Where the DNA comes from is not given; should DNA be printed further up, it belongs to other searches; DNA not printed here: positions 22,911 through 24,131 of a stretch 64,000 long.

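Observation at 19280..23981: Extended operon: two sugar-nucleotide SDRs, DprE1/E2-like pair and a small multi-TM protein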

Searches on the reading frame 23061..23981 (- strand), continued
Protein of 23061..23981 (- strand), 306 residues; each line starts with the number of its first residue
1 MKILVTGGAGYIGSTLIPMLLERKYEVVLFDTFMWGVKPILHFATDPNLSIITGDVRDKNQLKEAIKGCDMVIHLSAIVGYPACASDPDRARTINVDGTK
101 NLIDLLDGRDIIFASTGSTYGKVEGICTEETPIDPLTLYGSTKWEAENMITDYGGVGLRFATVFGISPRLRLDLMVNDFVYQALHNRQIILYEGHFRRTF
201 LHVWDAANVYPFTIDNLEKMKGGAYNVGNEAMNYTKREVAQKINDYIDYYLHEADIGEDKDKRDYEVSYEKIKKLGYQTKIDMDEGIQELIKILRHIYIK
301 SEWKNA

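Call 30: find_homologous_proteins(query=window:23061-23981:-, max_evalue=1e-20)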
Query window:23061-23981:- (306 aa): 7979 proteins with E <= 1e-20 among 8000 candidates; the best 120 are listed.
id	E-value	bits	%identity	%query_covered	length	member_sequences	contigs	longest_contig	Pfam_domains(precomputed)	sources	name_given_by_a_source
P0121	3.5e-206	702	100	100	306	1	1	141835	PF04321.24,PF16363.12,PF02719.22,PF05368.20,PF01073.26,PF07993.19,PF13460.13,PF01370.28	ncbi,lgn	-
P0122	7.0e-200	681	96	100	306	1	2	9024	PF04321.24,PF16363.12,PF02719.22,PF05368.20,PF01073.26,PF07993.19,PF13460.13,PF01370.28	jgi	-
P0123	1.4e-184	631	86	100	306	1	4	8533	PF04321.24,PF16363.12,PF02719.22,PF05368.20,PF01073.26,PF07993.19,PF13460.13,PF03435.25,PF01370.28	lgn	-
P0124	2.3e-180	617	85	100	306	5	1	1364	PF04321.24,PF16363.12,PF02719.22,PF01073.26,PF07993.19,PF13460.13,PF01370.28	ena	-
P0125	4.7e-178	609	84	100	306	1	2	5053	PF04321.24,PF16363.12,PF02719.22,PF01073.26,PF07993.19,PF13460.13,PF01370.28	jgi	-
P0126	1.1e-177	608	83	100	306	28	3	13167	PF04321.24,PF16363.12,PF02719.22,PF01073.26,PF07993.19,PF13460.13,PF01370.28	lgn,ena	-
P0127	2.4e-157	541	72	100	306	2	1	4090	PF04321.24,PF16363.12,PF02719.22,PF05368.20,PF01073.26,PF07993.19,PF13460.13,PF01370.28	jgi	-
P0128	5.4e-156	537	74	100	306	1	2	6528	PF04321.24,PF16363.12,PF02719.22,PF01073.26,PF07993.19,PF13460.13,PF01370.28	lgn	-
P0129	1.3e-148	513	71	100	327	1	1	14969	PF04321.24,PF16363.12,PF02719.22,PF01073.26,PF07993.19,PF13460.13,PF01370.28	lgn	-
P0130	1.6e-148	512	70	100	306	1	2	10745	PF04321.24,PF16363.12,PF02719.22,PF01073.26,PF07993.19,PF13460.13,PF01370.28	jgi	-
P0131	4.1e-148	511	69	100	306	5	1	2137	PF04321.24,PF16363.12,PF02719.22,PF05368.20,PF01073.26,PF07993.19,PF13460.13,PF01370.28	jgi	-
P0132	6.8e-148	510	69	100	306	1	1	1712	PF04321.24,PF16363.12,PF02719.22,PF05368.20,PF01073.26,PF07993.19,PF13460.13,PF01370.28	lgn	-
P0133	2.4e-147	509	69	100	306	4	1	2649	PF04321.24,PF16363.12,PF02719.22,PF05368.20,PF01073.26,PF07993.19,PF13460.13,PF01370.28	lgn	-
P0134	2.9e-147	508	67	100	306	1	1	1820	PF04321.24,PF16363.12,PF02719.22,PF01073.26,PF07993.19,PF13460.13,PF01370.28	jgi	jgi:nucleoside-diphosphate-sugar epimerase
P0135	3.9e-147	508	69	100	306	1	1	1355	PF04321.24,PF16363.12,PF02719.22,PF05368.20,PF01073.26,PF07993.19,PF13460.13,PF01370.28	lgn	-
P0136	2.8e-146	505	69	100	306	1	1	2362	PF04321.24,PF16363.12,PF02719.22,PF01073.26,PF07993.19,PF13460.13,PF01370.28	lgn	-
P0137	1.2e-145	503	70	100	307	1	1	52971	PF04321.24,PF16363.12,PF02719.22,PF05368.20,PF01073.26,PF07993.19,PF13460.13,PF01370.28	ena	-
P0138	2.2e-145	502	68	100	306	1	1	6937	PF04321.24,PF16363.12,PF02719.22,PF05368.20,PF01073.26,PF07993.19,PF13460.13,PF03435.25,PF01370.28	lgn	-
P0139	4.4e-145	501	69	100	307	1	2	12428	PF04321.24,PF16363.12,PF02719.22,PF05368.20,PF01073.26,PF07993.19,PF13460.13,PF01370.28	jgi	jgi:nucleoside-diphosphate-sugar epimerase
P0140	6.5e-145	501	67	100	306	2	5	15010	PF04321.24,PF16363.12,PF02719.22,PF01073.26,PF07993.19,PF13460.13,PF01370.28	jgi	-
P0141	9.1e-145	500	67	100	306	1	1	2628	PF04321.24,PF16363.12,PF02719.22,PF01073.26,PF07993.19,PF13460.13,PF01370.28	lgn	-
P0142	1.3e-144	500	69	100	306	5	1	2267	PF04321.24,PF16363.12,PF02719.22,PF05368.20,PF01073.26,PF07993.19,PF13460.13,PF01370.28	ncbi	-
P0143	9.1e-144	497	65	100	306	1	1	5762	PF04321.24,PF16363.12,PF02719.22,PF05368.20,PF01073.26,PF07993.19,PF13460.13,PF01370.28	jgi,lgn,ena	-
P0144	9.5e-144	497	69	100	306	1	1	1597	PF04321.24,PF16363.12,PF02719.22,PF05368.20,PF01073.26,PF07993.19,PF13460.13,PF01370.28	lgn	-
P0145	1.2e-143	496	67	100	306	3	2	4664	PF04321.24,PF16363.12,PF02719.22,PF01073.26,PF07993.19,PF13460.13,PF01370.28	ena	-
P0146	1.3e-143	496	69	100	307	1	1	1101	PF04321.24,PF16363.12,PF02719.22,PF05368.20,PF01073.26,PF07993.19,PF13460.13,PF01370.28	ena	-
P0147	2.2e-143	496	69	100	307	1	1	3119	PF04321.24,PF16363.12,PF02719.22,PF05368.20,PF01073.26,PF07993.19,PF13460.13,PF01370.28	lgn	-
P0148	2.3e-143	495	69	100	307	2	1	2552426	PF04321.24,PF16363.12,PF02719.22,PF01073.26,PF07993.19,PF13460.13,PF01370.28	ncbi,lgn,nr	ncbi:MAG: SDR family oxidoreductase [Vampirovibrionales bacterium]|nr:SDR family oxidoreductase [Vam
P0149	2.4e-143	495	68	100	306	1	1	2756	PF04321.24,PF16363.12,PF02719.22,PF05368.20,PF01073.26,PF07993.19,PF01370.28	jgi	jgi:nucleoside-diphosphate-sugar epimerase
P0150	7.3e-143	494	68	100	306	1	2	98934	PF04321.24,PF16363.12,PF02719.22,PF05368.20,PF01073.26,PF07993.19,PF13460.13,PF01370.28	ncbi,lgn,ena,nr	ncbi:MAG: NAD-dependent epimerase/dehydratase family protein [Oligoflexia bacterium]|nr:NAD-dependen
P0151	9.6e-143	493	69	100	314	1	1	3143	PF04321.24,PF16363.12,PF02719.22,PF05368.20,PF01073.26,PF07993.19,PF13460.13,PF01370.28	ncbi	-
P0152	2.2e-142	492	70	100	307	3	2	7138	PF04321.24,PF16363.12,PF02719.22,PF05368.20,PF01073.26,PF07993.19,PF13460.13,PF01370.28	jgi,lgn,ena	-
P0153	3.6e-142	492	67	100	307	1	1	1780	PF04321.24,PF16363.12,PF02719.22,PF05368.20,PF01073.26,PF07993.19,PF13460.13,PF01370.28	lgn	-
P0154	4.6e-142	491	70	100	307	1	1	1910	PF04321.24,PF16363.12,PF02719.22,PF01073.26,PF07993.19,PF13460.13,PF01370.28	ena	-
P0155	1.6e-141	489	68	100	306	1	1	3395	PF04321.24,PF16363.12,PF02719.22,PF01073.26,PF07993.19,PF13460.13,PF01370.28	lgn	-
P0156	1.7e-141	489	65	100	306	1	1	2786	PF04321.24,PF16363.12,PF02719.22,PF05368.20,PF01073.26,PF07993.19,PF13460.13,PF01370.28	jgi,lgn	jgi:nucleoside-diphosphate-sugar epimerase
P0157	2.1e-141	489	69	100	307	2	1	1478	PF04321.24,PF16363.12,PF02719.22,PF01073.26,PF07993.19,PF01370.28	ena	-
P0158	3.8e-141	488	69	100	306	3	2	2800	PF04321.24,PF16363.12,PF02719.22,PF01073.26,PF07993.19,PF13460.13,PF01370.28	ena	-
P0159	5.5e-141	488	68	100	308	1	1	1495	PF04321.24,PF16363.12,PF02719.22,PF01073.26,PF07993.19,PF13460.13,PF01370.28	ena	-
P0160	1.2e-140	486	66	100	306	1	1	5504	PF04321.24,PF16363.12,PF02719.22,PF01073.26,PF07993.19,PF01370.28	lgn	-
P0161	1.3e-140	486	70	100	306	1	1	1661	PF04321.24,PF16363.12,PF02719.22,PF05368.20,PF01073.26,PF07993.19,PF13460.13,PF01370.28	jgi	jgi:nucleoside-diphosphate-sugar epimerase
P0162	1.4e-140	486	68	100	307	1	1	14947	PF04321.24,PF16363.12,PF02719.22,PF05368.20,PF01073.26,PF07993.19,PF13460.13,PF01370.28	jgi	jgi:nucleoside-diphosphate-sugar epimerase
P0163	1.8e-140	486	69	100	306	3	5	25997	PF04321.24,PF16363.12,PF02719.22,PF01073.26,PF07993.19,PF13460.13,PF01370.28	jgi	-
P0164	2.5e-140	485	68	100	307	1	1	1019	PF04321.24,PF16363.12,PF02719.22,PF05368.20,PF01073.26,PF07993.19,PF13460.13,PF01370.28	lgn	-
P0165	2.5e-140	485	68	100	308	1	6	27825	PF04321.24,PF16363.12,PF02719.22,PF01073.26,PF07993.19,PF13460.13,PF01370.28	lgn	-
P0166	3.4e-140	485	67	100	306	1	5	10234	PF04321.24,PF16363.12,PF02719.22,PF01073.26,PF07993.19,PF13460.13,PF01370.28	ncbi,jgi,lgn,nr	ncbi:MAG: NAD(P)-dependent oxidoreductase [Planctomycetes bacterium]|nr:NAD(P)-dependent oxidoreduct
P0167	4.4e-140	485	68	100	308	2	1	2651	PF04321.24,PF16363.12,PF02719.22,PF01073.26,PF07993.19,PF13460.13,PF01370.28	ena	-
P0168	9.9e-140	484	67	100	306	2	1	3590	PF04321.24,PF16363.12,PF02719.22,PF01073.26,PF07993.19,PF13460.13,PF01370.28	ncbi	-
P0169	1.1e-139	483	67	100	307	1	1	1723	PF04321.24,PF16363.12,PF02719.22,PF05368.20,PF01073.26,PF07993.19,PF13460.13,PF01370.28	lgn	-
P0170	7.0e-139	481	67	100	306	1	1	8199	PF04321.24,PF16363.12,PF02719.22,PF01073.26,PF07993.19,PF13460.13,PF01370.28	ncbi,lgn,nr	ncbi:MAG: NAD-dependent epimerase/dehydratase family protein [Candidatus Dadabacteria bacterium]|nr:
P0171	7.4e-139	481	67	100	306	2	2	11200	PF04321.24,PF16363.12,PF02719.22,PF05368.20,PF01073.26,PF07993.19,PF13460.13,PF01370.28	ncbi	-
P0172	8.7e-139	480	66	100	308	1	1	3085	PF04321.24,PF16363.12,PF02719.22,PF05368.20,PF01073.26,PF07993.19,PF13460.13,PF01370.28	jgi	jgi:nucleoside-diphosphate-sugar epimerase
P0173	1.1e-138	480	66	100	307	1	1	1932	PF04321.24,PF16363.12,PF02719.22,PF01073.26,PF07993.19,PF13460.13,PF01370.28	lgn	-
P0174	2.2e-138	479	67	100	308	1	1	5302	PF04321.24,PF16363.12,PF02719.22,PF05368.20,PF01073.26,PF07993.19,PF13460.13,PF01370.28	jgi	jgi:nucleoside-diphosphate-sugar epimerase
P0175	2.4e-138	479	65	100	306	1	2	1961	PF04321.24,PF16363.12,PF02719.22,PF01073.26,PF07993.19,PF13460.13,PF01370.28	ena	-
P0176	3.1e-138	479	67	100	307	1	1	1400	PF04321.24,PF16363.12,PF02719.22,PF01073.26,PF07993.19,PF13460.13,PF01370.28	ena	-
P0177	3.3e-138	479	67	100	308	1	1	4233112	PF04321.24,PF16363.12,PF02719.22,PF01073.26,PF07993.19,PF13460.13,PF01370.28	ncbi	-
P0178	4.1e-138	478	67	100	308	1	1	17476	PF04321.24,PF16363.12,PF02719.22,PF01073.26,PF07993.19,PF01370.28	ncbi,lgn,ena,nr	ncbi:MAG: SDR family oxidoreductase [Candidatus Marinimicrobia bacterium]|nr:SDR family oxidoreducta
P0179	4.1e-138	478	66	100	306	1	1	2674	PF04321.24,PF16363.12,PF02719.22,PF01073.26,PF07993.19,PF13460.13,PF01370.28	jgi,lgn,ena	-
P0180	8.4e-138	477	68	100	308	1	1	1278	PF04321.24,PF16363.12,PF02719.22,PF01073.26,PF07993.19,PF01370.28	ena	-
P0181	1.7e-137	476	68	99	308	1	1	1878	PF04321.24,PF16363.12,PF02719.22,PF01073.26,PF07993.19,PF01370.28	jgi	-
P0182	2.1e-137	476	65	100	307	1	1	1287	PF04321.24,PF16363.12,PF02719.22,PF05368.20,PF01073.26,PF07993.19,PF13460.13,PF01370.28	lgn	-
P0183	2.3e-137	476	67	100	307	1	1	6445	PF04321.24,PF16363.12,PF02719.22,PF01073.26,PF07993.19,PF13460.13,PF01370.28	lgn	-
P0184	3.9e-137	475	68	100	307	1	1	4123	PF04321.24,PF16363.12,PF02719.22,PF05368.20,PF01073.26,PF07993.19,PF13460.13,PF01370.28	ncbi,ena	-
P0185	4.3e-137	475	65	100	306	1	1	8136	PF04321.24,PF16363.12,PF02719.22,PF01073.26,PF07993.19,PF13460.13,PF01370.28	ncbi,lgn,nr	ncbi:MAG: NAD-dependent epimerase/dehydratase [Deltaproteobacteria bacterium]|nr:NAD-dependent epime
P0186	5.9e-137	474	63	100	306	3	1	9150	PF04321.24,PF16363.12,PF02719.22,PF05368.20,PF01073.26,PF07993.19,PF13460.13,PF01370.28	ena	-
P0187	7.1e-137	474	66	99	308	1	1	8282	PF04321.24,PF16363.12,PF02719.22,PF01073.26,PF07993.19,PF13460.13,PF01370.28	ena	-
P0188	7.6e-137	474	66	100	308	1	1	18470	PF04321.24,PF16363.12,PF02719.22,PF01073.26,PF07993.19,PF13460.13,PF01370.28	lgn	-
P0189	1.1e-136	473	66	100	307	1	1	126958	PF04321.24,PF16363.12,PF02719.22,PF01073.26,PF07993.19,PF13460.13,PF01370.28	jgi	jgi:nucleoside-diphosphate-sugar epimerase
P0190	1.6e-136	473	67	99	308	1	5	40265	PF04321.24,PF16363.12,PF02719.22,PF01073.26,PF07993.19,PF13460.13,PF01370.28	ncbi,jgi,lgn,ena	-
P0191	5.8e-136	471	66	100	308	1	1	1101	PF04321.24,PF16363.12,PF02719.22,PF01073.26,PF07993.19,PF01370.28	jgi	-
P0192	7.1e-136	471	66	100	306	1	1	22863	PF04321.24,PF16363.12,PF02719.22,PF01073.26,PF07993.19,PF13460.13,PF01370.28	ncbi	-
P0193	1.2e-135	470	65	100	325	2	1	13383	PF04321.24,PF16363.12,PF02719.22,PF05368.20,PF01073.26,PF07993.19,PF13460.13,PF01370.28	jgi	-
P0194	1.4e-135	470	66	99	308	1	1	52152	PF04321.24,PF16363.12,PF02719.22,PF01073.26,PF07993.19,PF01370.28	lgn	-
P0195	1.5e-135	470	66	100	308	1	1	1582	PF04321.24,PF16363.12,PF02719.22,PF01073.26,PF07993.19,PF01370.28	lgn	-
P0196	1.7e-135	470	66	100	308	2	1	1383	PF04321.24,PF16363.12,PF02719.22,PF01073.26,PF07993.19,PF13460.13,PF01370.28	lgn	-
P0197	2.0e-135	469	67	100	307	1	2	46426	PF04321.24,PF16363.12,PF02719.22,PF01073.26,PF07993.19,PF01370.28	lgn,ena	-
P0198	2.5e-135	469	66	100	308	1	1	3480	PF04321.24,PF16363.12,PF02719.22,PF01073.26,PF07993.19,PF13460.13,PF01370.28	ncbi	-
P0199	2.9e-135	469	64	100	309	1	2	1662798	PF04321.24,PF16363.12,PF02719.22,PF01073.26,PF07993.19,PF01370.28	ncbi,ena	-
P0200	5.7e-135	468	66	100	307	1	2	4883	PF04321.24,PF16363.12,PF02719.22,PF05368.20,PF01073.26,PF07993.19,PF13460.13,PF01370.28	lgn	-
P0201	7.7e-135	467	67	100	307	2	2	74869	PF04321.24,PF16363.12,PF02719.22,PF01073.26,PF07993.19,PF13460.13,PF01370.28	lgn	-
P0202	8.2e-135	467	66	100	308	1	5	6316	PF04321.24,PF16363.12,PF02719.22,PF01073.26,PF07993.19,PF01370.28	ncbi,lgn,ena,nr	ncbi:MAG: SDR family oxidoreductase [Candidatus Cloacimonetes bacterium]|nr:SDR family oxidoreductas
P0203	1.5e-134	467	67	95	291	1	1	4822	PF04321.24,PF16363.12,PF02719.22,PF01073.26,PF07993.19,PF01370.28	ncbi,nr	ncbi:MAG: SDR family oxidoreductase, partial [Bdellovibrionales bacterium]|nr:SDR family oxidoreduct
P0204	3.9e-134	465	65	99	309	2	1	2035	PF04321.24,PF16363.12,PF01073.26,PF07993.19,PF01370.28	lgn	-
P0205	6.6e-134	464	63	100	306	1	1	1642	PF04321.24,PF16363.12,PF02719.22,PF01073.26,PF07993.19,PF13460.13,PF03435.25,PF01370.28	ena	-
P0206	1.4e-132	460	66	100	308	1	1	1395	PF04321.24,PF16363.12,PF02719.22,PF01073.26,PF07993.19,PF01370.28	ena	-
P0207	1.5e-132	460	65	100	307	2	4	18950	PF04321.24,PF16363.12,PF02719.22,PF05368.20,PF01073.26,PF07993.19,PF13460.13,PF01370.28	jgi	jgi:nucleoside-diphosphate-sugar epimerase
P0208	3.6e-132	459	61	100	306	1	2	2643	PF04321.24,PF16363.12,PF02719.22,PF05368.20,PF01073.26,PF07993.19,PF01370.28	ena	-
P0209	4.1e-132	458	65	99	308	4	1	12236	PF04321.24,PF16363.12,PF02719.22,PF01073.26,PF07993.19,PF13460.13,PF01370.28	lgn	-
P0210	8.4e-132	457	63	100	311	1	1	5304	PF04321.24,PF16363.12,PF02719.22,PF01073.26,PF07993.19,PF13460.13,PF01370.28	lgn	-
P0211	1.0e-131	457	70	90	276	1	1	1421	PF04321.24,PF16363.12,PF02719.22,PF05368.20,PF01073.26,PF07993.19,PF13460.13,PF01370.28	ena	-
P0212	1.3e-130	454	64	100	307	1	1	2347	PF04321.24,PF16363.12,PF02719.22,PF05368.20,PF01073.26,PF07993.19,PF13460.13,PF01370.28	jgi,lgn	-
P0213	1.4e-130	453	64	100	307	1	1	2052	PF04321.24,PF16363.12,PF02719.22,PF01073.26,PF07993.19,PF13460.13,PF01370.28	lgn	-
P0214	2.4e-130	453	62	100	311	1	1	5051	PF04321.24,PF16363.12,PF02719.22,PF01073.26,PF07993.19,PF13460.13,PF01370.28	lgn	-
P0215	4.4e-130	452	64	100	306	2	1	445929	PF04321.24,PF16363.12,PF02719.22,PF05368.20,PF01073.26,PF07993.19,PF13460.13,PF01370.28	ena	-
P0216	5.6e-130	451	66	100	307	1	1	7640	PF04321.24,PF16363.12,PF02719.22,PF01073.26,PF07993.19,PF13460.13,PF01370.28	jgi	jgi:nucleoside-diphosphate-sugar epimerase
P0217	1.9e-129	450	64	100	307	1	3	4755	PF04321.24,PF16363.12,PF02719.22,PF01073.26,PF07993.19,PF01370.28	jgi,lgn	-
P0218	2.0e-129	450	62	100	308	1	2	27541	PF04321.24,PF16363.12,PF02719.22,PF05368.20,PF01073.26,PF07993.19,PF01370.28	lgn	-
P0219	2.3e-129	449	64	100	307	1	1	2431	PF04321.24,PF16363.12,PF02719.22,PF05368.20,PF01073.26,PF07993.19,PF01370.28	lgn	-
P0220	3.5e-129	449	64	100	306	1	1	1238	PF04321.24,PF16363.12,PF02719.22,PF05368.20,PF01073.26,PF07993.19,PF13460.13,PF03435.25,PF01370.28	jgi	jgi:nucleoside-diphosphate-sugar epimerase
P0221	3.6e-129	449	62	100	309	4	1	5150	PF04321.24,PF16363.12,PF02719.22,PF01073.26,PF07993.19,PF01370.28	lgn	-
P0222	8.4e-129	448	63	100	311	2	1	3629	PF04321.24,PF16363.12,PF02719.22,PF01073.26,PF07993.19,PF01370.28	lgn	-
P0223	1.4e-128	447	64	100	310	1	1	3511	PF04321.24,PF16363.12,PF02719.22,PF01073.26,PF07993.19,PF13460.13,PF01370.28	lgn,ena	-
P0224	1.4e-128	447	63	99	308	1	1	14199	PF04321.24,PF16363.12,PF02719.22,PF01073.26,PF07993.19,PF13460.13,PF01370.28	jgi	-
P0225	1.9e-128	446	64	100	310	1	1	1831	PF04321.24,PF16363.12,PF02719.22,PF01073.26,PF07993.19,PF13460.13,PF01370.28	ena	-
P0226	3.7e-128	446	62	100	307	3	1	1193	PF04321.24,PF16363.12,PF02719.22,PF05368.20,PF01073.26,PF07993.19,PF13460.13,PF01370.28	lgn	-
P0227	8.1e-128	444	65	94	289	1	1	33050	PF04321.24,PF16363.12,PF02719.22,PF01073.26,PF01370.28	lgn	-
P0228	1.4e-127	444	62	100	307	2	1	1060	PF04321.24,PF16363.12,PF02719.22,PF01073.26,PF07993.19,PF13460.13,PF01370.28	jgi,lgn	-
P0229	1.6e-127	443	65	94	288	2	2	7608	PF04321.24,PF16363.12,PF02719.22,PF01073.26,PF07993.19,PF01370.28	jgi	-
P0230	1.8e-127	443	63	99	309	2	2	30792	PF04321.24,PF16363.12,PF02719.22,PF01073.26,PF07993.19,PF01370.28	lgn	-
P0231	1.9e-127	443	68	92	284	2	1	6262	PF04321.24,PF16363.12,PF02719.22,PF01073.26,PF07993.19,PF13460.13,PF01370.28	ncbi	ncbi:MAG: NAD-dependent epimerase/dehydratase family protein, partial [Candidatus Kapaibacterium sp.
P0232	6.1e-127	442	63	99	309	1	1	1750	PF04321.24,PF16363.12,PF02719.22,PF01073.26,PF07993.19,PF01370.28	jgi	-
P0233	6.2e-127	441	63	100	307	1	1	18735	PF04321.24,PF16363.12,PF02719.22,PF01073.26,PF07993.19,PF13460.13,PF01370.28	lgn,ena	-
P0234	7.8e-127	441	64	100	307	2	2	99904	PF04321.24,PF16363.12,PF02719.22,PF05368.20,PF01073.26,PF07993.19,PF13460.13,PF01370.28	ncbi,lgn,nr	ncbi:MAG: NAD-dependent epimerase/dehydratase family protein [Bacteroidales bacterium]|nr:NAD-depend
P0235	1.0e-126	441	62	100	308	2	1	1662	PF04321.24,PF16363.12,PF02719.22,PF01073.26,PF07993.19,PF13460.13,PF01370.28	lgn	-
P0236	1.2e-126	441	61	100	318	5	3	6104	PF04321.24,PF16363.12,PF02719.22,PF05368.20,PF01073.26,PF07993.19,PF13460.13,PF01370.28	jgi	jgi:nucleoside-diphosphate-sugar epimerase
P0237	2.3e-126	440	64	99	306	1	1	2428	PF04321.24,PF16363.12,PF02719.22,PF01073.26,PF07993.19,PF13460.13,PF01370.28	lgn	-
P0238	2.8e-125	436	64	100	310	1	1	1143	PF04321.24,PF16363.12,PF02719.22,PF01073.26,PF07993.19,PF13460.13,PF01370.28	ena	-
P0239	4.1e-125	435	61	100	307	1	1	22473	PF04321.24,PF16363.12,PF02719.22,PF05368.20,PF01073.26,PF07993.19,PF13460.13,PF01370.28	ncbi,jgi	ncbi:MAG: NAD-dependent epimerase/dehydratase family protein [Planctomycetota bacterium]|jgi:nucleos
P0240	8.6e-125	434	62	100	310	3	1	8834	PF04321.24,PF16363.12,PF02719.22,PF05368.20,PF01073.26,PF07993.19,PF13460.13,PF01370.28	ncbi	-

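Call 31: find_encoding_contigs(protein=P0121, flank=10000, max_places=2)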
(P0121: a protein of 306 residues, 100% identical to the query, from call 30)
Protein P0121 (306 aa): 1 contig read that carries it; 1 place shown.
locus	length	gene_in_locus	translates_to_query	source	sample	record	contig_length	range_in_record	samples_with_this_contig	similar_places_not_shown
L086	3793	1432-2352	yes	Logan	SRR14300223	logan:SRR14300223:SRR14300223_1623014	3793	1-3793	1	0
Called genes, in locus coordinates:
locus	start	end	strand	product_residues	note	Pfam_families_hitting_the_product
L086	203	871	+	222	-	-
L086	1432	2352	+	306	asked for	PF01073:3Beta_HSD, PF01370:Epimerase, PF02719:Polysacc_synt_2, PF04321:RmlD_sub_bind, PF05368:NmrA (weak), PF13460:NAD_binding_10, PF16363:GDP_Man_Dehyd, PF07993:NAD_binding_4 (weak)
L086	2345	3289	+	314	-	PF01370:Epimerase, PF04321:RmlD_sub_bind, PF16363:GDP_Man_Dehyd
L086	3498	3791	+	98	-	?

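Call 32: find_encoding_contigs(protein=P0123, flank=10000, max_places=4)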
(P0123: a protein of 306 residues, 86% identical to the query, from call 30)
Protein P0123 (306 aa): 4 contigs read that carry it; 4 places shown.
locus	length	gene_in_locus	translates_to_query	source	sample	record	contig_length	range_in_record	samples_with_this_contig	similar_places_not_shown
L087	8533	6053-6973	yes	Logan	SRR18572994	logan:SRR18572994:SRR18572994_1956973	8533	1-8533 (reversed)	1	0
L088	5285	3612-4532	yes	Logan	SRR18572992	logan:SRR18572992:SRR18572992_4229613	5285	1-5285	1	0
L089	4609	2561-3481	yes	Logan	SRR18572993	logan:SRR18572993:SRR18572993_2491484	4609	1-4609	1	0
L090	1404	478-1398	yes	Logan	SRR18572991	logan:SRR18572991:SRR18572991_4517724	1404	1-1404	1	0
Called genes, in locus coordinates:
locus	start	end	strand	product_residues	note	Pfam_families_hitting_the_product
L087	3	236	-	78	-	?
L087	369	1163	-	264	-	-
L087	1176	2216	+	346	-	PF00535:Glycos_transf_2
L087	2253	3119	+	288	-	PF00685:Sulfotransfer_1, PF13469:Sulfotransfer_3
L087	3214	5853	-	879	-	PF09586:YfhO (weak)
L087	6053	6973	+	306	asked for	PF01073:3Beta_HSD, PF01370:Epimerase, PF02719:Polysacc_synt_2, PF04321:RmlD_sub_bind, PF05368:NmrA (weak), PF13460:NAD_binding_10, PF16363:GDP_Man_Dehyd, PF07993:NAD_binding_4, +1 more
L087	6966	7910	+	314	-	PF01370:Epimerase, PF04321:RmlD_sub_bind, PF16363:GDP_Man_Dehyd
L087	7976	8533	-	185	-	?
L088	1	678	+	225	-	?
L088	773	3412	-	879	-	PF09586:YfhO (weak)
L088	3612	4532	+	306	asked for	PF01073:3Beta_HSD, PF01370:Epimerase, PF02719:Polysacc_synt_2, PF04321:RmlD_sub_bind, PF05368:NmrA (weak), PF13460:NAD_binding_10, PF16363:GDP_Man_Dehyd, PF07993:NAD_binding_4, +1 more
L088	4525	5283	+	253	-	?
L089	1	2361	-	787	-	?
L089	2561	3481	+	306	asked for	PF01073:3Beta_HSD, PF01370:Epimerase, PF02719:Polysacc_synt_2, PF04321:RmlD_sub_bind, PF05368:NmrA (weak), PF13460:NAD_binding_10, PF16363:GDP_Man_Dehyd, PF07993:NAD_binding_4, +1 more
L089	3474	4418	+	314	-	PF01370:Epimerase, PF04321:RmlD_sub_bind, PF16363:GDP_Man_Dehyd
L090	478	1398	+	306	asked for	PF01073:3Beta_HSD, PF01370:Epimerase, PF02719:Polysacc_synt_2, PF04321:RmlD_sub_bind, PF05368:NmrA (weak), PF13460:NAD_binding_10, PF16363:GDP_Man_Dehyd, PF07993:NAD_binding_4, +1 more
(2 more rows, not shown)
